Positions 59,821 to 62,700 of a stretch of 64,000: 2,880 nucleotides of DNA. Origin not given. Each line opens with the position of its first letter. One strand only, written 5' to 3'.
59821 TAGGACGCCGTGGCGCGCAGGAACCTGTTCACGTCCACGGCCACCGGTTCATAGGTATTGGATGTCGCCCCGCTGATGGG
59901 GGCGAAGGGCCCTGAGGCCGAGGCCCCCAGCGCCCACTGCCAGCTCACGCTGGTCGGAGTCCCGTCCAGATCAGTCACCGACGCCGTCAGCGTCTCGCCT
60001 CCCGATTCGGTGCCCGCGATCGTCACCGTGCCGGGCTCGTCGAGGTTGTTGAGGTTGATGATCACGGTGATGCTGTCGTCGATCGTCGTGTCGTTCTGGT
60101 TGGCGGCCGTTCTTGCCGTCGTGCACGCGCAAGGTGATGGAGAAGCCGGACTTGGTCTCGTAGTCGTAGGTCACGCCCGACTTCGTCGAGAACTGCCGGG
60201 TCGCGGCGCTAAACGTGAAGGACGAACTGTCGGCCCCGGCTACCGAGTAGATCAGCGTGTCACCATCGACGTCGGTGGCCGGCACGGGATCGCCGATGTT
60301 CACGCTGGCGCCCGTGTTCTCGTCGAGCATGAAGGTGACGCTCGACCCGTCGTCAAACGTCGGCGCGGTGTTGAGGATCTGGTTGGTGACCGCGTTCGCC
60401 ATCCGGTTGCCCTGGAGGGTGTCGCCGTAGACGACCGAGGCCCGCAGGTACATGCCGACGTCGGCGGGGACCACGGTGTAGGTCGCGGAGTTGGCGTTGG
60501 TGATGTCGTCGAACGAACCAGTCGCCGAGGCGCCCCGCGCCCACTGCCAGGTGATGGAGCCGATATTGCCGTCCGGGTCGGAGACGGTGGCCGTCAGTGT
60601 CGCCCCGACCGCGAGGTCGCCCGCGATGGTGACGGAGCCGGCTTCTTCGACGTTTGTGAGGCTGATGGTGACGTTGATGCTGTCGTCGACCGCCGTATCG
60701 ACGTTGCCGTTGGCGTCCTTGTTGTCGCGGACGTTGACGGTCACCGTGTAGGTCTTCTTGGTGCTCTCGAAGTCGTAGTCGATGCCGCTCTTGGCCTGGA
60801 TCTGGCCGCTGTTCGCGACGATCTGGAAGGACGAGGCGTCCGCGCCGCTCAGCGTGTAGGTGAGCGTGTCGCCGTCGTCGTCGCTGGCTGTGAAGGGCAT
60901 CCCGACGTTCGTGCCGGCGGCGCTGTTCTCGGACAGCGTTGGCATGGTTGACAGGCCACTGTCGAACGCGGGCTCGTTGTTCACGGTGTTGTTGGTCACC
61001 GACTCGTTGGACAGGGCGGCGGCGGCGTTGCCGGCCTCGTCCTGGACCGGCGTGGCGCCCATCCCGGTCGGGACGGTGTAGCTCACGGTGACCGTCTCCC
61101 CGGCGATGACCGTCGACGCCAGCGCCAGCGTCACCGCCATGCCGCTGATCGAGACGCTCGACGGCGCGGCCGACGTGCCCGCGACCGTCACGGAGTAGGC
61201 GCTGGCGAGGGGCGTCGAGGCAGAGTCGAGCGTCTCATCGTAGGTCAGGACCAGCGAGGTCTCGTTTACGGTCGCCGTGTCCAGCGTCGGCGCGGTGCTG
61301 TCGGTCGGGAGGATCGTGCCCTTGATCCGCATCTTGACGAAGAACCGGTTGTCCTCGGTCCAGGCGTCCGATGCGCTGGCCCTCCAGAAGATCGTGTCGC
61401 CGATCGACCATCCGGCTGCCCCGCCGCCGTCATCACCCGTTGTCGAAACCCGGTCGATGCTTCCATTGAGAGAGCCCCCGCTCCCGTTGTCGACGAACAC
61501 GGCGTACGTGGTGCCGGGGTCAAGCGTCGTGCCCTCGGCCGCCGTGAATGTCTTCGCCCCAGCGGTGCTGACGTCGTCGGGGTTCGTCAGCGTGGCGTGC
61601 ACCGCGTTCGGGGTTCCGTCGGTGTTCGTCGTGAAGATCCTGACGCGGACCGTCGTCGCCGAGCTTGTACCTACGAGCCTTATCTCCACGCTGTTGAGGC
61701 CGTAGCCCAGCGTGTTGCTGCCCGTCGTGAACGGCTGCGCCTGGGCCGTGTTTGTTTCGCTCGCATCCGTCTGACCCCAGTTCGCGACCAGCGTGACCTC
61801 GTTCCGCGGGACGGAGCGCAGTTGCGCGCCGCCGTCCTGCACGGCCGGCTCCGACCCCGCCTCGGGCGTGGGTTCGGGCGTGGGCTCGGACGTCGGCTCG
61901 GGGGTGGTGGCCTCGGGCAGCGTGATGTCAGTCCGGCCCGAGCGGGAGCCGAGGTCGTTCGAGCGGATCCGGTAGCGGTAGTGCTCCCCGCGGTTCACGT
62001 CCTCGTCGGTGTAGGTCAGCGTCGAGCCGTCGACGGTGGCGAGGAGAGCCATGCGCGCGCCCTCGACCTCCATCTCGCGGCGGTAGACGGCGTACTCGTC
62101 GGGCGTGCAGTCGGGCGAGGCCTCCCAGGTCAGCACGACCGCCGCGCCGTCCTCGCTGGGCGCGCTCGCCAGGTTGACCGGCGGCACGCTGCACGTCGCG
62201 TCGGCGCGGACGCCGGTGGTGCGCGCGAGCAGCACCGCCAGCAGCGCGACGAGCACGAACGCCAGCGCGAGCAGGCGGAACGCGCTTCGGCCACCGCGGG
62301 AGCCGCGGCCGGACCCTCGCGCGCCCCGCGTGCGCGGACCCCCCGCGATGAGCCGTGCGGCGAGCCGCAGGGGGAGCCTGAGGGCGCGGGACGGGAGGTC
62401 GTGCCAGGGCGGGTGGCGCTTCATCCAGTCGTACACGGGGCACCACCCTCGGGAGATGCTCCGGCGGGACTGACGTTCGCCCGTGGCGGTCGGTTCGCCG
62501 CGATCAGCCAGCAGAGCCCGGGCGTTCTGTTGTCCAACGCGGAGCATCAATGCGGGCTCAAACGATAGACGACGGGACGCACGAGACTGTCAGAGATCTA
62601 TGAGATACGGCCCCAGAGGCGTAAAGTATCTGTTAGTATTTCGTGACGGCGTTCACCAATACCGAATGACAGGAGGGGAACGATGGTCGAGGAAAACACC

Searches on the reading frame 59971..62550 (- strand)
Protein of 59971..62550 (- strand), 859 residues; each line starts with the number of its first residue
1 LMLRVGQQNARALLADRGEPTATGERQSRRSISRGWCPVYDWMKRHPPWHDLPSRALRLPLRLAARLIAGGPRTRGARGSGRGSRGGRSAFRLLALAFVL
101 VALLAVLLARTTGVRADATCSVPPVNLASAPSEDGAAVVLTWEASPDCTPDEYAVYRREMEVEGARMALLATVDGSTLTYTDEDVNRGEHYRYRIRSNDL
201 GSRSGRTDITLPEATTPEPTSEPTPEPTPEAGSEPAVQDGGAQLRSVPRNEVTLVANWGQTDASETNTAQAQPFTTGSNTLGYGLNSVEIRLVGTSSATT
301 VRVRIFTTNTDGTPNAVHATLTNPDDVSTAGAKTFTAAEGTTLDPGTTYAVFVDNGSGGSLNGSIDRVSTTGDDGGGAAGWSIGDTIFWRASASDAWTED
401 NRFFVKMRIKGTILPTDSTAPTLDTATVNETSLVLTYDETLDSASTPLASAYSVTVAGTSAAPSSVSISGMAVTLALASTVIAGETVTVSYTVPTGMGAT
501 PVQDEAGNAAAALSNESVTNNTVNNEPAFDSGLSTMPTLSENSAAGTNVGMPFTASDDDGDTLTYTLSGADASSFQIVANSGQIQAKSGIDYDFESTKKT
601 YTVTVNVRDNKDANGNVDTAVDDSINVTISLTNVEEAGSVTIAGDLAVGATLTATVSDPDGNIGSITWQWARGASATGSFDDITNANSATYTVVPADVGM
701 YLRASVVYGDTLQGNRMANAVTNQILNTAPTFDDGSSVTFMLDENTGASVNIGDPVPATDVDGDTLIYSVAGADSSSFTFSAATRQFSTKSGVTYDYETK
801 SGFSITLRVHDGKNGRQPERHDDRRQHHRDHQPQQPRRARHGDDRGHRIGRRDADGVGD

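Call 12: search_protein_families(library=pfam, proteins=[window:59971-62550:-], max_evalue=0.1)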
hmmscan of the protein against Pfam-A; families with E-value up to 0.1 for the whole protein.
window:59971-62550:- (859 aa): 5 families
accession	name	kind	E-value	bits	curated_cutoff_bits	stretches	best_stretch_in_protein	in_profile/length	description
PF13753.12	SWM_repeat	-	9e-17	61.5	27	1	416-495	1-85/86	Putative flagellar system-associated repeat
PF00028.23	Cadherin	-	9.1e-07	29.6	28.8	1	539-616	5-77/93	Cadherin domain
PF23197.1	IG_AIR9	-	2.2e-05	24.6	27.5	1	639-704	4-68/87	AIR9 A9 domain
PF16709.11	SCAB-Ig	-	7.4e-05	23.2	27.6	1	642-709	3-71/98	Ig domain of plant-specific actin-binding protein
PF05887.16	Trypan_PARP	-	0.02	15.3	100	1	213-247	85-119/134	Procyclic acidic repetitive protein (PARP)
